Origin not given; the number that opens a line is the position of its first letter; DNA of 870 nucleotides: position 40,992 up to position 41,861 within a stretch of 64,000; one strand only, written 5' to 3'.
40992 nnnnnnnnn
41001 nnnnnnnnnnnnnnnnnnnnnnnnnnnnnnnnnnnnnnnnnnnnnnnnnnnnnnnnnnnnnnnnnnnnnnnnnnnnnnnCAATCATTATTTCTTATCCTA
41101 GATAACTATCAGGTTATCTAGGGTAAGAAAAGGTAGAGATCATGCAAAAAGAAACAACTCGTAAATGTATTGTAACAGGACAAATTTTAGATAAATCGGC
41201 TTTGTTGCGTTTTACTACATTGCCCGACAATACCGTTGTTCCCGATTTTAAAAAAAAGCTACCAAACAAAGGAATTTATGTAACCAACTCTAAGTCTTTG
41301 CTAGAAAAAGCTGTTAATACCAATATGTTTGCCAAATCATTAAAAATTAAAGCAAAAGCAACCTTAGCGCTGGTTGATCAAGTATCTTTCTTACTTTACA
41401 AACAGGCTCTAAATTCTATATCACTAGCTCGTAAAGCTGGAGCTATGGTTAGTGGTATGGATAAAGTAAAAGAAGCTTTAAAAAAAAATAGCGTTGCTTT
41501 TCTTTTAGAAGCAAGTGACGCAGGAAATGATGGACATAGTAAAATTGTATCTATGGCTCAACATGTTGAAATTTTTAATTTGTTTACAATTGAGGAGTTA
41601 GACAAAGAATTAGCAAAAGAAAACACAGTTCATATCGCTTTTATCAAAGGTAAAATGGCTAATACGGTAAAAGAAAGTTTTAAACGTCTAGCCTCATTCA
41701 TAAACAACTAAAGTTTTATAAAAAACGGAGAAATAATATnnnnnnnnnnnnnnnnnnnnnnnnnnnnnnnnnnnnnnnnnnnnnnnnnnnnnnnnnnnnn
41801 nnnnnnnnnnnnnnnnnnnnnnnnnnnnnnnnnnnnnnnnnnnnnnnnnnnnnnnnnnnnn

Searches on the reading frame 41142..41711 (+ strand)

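Call 67: search_protein_families(library=pfam, proteins=[window:41142-41711:+], max_evalue=0.001)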
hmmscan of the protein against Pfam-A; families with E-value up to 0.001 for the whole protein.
window:41142-41711:+ (189 aa): 1 family
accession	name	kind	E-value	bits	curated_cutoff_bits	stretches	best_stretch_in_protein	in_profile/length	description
PF04296.18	YlxR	-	1.6e-18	66.8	26.9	1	7-74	1-68/75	Protein of unknown function (DUF448)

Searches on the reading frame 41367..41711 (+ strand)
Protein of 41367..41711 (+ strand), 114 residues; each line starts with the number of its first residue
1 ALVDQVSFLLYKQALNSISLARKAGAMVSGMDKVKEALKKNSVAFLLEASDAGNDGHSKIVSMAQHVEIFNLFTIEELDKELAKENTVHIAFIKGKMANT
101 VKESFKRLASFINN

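Call 75: search_protein_families(library=pfam, proteins=[window:41367-41711:+], max_evalue=1)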
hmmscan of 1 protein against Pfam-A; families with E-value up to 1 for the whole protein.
window:41367-41711:+ (114 aa): 1 family
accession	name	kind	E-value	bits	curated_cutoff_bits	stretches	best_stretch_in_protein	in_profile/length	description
PF01248.31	Ribosomal_L7Ae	-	0.023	14.8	22.1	1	16-98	5-71/95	Ribosomal protein L7Ae/L30e/S12e/Gadd45 family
